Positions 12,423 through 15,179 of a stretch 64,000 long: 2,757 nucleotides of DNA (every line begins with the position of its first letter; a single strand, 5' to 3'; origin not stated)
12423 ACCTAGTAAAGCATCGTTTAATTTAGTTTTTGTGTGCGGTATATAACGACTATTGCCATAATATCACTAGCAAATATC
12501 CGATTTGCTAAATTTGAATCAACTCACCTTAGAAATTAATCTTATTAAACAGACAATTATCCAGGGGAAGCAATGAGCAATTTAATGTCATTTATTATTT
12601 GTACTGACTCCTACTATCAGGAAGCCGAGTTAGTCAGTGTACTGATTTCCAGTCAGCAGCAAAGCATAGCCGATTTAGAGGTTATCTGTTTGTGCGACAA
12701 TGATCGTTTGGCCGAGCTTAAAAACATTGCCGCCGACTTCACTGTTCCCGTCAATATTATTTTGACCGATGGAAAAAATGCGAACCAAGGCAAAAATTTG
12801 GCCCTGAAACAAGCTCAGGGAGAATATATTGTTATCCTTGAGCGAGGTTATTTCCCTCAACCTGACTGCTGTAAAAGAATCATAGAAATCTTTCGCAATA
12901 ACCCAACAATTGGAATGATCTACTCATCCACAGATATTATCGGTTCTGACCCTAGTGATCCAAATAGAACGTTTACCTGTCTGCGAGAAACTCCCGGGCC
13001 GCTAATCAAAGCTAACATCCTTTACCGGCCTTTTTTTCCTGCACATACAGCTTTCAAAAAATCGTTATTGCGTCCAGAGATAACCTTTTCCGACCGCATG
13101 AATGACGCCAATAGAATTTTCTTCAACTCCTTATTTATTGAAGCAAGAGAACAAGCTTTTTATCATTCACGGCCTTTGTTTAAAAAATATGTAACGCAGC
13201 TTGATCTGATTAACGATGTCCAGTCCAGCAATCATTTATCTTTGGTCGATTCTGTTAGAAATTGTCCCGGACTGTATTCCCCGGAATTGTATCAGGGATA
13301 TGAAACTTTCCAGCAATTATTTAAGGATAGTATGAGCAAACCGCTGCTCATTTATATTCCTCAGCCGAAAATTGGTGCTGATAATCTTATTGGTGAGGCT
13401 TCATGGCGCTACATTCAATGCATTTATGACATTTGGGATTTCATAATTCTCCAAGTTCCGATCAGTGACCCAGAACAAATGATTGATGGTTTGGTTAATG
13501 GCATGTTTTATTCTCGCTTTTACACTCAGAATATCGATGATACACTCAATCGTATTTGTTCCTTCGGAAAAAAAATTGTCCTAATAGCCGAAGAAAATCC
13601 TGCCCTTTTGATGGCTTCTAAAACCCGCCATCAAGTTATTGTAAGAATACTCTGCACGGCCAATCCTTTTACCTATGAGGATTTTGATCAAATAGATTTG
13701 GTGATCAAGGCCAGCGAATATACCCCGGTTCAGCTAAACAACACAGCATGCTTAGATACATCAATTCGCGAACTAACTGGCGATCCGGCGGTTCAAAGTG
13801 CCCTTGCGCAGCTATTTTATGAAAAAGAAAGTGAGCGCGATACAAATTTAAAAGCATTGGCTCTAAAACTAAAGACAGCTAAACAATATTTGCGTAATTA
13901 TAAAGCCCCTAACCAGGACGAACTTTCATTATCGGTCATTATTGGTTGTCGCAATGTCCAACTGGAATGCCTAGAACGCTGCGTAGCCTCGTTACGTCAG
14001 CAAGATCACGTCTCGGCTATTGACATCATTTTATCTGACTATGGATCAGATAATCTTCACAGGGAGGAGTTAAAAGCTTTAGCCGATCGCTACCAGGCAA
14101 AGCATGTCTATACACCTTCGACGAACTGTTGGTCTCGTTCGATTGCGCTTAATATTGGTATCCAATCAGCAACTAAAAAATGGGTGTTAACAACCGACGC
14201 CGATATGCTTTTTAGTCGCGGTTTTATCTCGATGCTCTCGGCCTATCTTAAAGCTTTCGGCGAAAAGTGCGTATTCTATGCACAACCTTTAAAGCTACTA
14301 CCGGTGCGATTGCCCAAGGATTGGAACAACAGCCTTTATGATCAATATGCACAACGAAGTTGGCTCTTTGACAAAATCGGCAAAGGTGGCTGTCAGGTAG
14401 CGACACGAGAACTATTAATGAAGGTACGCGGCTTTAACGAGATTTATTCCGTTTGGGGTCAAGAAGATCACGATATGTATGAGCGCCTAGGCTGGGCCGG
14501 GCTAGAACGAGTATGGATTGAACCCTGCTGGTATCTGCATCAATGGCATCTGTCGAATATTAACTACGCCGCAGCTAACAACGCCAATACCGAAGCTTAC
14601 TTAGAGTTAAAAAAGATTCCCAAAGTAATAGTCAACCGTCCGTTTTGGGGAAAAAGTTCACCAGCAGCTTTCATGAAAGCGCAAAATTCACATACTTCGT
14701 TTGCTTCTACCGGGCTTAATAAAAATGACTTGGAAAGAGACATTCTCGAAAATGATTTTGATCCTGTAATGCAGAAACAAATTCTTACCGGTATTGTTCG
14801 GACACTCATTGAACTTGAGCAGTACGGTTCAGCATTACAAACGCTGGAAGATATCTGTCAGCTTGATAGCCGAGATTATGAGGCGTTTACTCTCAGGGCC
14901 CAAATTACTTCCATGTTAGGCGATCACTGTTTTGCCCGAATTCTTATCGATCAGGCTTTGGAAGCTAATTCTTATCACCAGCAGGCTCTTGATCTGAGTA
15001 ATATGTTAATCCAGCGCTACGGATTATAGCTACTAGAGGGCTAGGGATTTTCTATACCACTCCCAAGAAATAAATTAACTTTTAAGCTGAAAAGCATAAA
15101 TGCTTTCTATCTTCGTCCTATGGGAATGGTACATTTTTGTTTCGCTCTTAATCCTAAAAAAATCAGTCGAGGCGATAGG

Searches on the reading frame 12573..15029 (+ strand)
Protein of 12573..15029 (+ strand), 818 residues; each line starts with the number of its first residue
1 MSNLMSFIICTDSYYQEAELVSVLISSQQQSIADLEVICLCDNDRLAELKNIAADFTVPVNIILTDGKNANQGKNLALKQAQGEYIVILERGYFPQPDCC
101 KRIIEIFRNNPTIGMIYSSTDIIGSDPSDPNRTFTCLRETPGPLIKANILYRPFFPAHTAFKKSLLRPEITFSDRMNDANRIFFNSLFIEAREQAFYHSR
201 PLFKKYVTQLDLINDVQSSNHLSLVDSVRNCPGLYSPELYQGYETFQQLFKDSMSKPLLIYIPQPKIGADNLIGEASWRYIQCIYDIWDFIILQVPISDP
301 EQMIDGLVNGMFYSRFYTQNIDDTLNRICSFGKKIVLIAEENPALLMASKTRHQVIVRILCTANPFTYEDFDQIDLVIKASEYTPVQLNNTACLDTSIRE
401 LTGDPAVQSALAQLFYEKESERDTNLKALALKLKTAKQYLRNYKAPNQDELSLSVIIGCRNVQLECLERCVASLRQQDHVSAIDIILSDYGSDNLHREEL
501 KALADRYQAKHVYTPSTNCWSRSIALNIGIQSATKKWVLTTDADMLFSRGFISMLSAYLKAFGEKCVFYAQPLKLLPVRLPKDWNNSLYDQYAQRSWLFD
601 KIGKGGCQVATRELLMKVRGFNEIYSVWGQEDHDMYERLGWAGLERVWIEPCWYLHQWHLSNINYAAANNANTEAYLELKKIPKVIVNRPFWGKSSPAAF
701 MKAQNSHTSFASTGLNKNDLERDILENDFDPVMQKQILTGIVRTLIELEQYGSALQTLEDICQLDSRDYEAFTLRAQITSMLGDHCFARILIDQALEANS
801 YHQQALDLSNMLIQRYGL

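Call 11: search_protein_families(library=ncbifam, proteins=[window:12573-15029:+])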
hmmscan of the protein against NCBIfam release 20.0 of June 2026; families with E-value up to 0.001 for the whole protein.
window:12573-15029:+ (818 aa): 11 families
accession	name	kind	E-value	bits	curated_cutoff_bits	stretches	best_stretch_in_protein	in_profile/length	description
NF007482.0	PRK10073.1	equivalog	2.8e-10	39.7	423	1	449-547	4-98/334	glycosyltransferase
NF041875.1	EPS_EpsD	equivalog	9.8e-10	38.3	370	1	453-656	1-206/325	exopolysaccharide biosynthesis glycosyltransferase EpsD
TIGR03937.1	PgaC_IcaA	equivalog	2.7e-08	33.2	422.3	1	441-550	35-141/407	poly-beta-1,6-N-acetyl-D-glucosamine synthase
NF047683.1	TeichurnBiosyTuaG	equivalog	7.9e-08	32.2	400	0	8-110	9-114/252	teichuronic acid biosynthesis protein TuaG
TIGR04283.1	glyco_like_mftF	equivalog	2.6e-07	30.5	182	1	453-639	1-169/221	TIGR04283 family arsenosugar biosynthesis glycosyltransferase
TIGR04242.1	nodulat_NodC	equivalog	6.4e-06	25.4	550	1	444-558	41-155/395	chitooligosaccharide synthase NodC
NF050050.1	ProtGlycPglI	equivalog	9.5e-06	25.2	500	0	5-90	4-91/306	GalNAc(5)-diNAcBac-PP-undecaprenol beta-1,3-glucosyltransferase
TIGR03965.1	mycofact_glyco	equivalog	9.5e-06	24.7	280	1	404-560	28-180/467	mycofactocin biosynthesis glycosyltransferase MftF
TIGR03469.1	HpnB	hypoth_equivalog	6.9e-05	22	379.25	1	452-558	45-159/386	hopene-associated glycosyltransferase HpnB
TIGR03111.1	glyc2_xrt_Gpos1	hypoth_equivalog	0.00038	19.4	363.95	0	450-549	48-146/439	TIGR03111 family XrtG-associated glycosyltransferase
TIGR03030.1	CelA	equivalog_domain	0.00083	17.5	699.1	0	45-131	191-277/714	UDP-forming cellulose synthase catalytic subunit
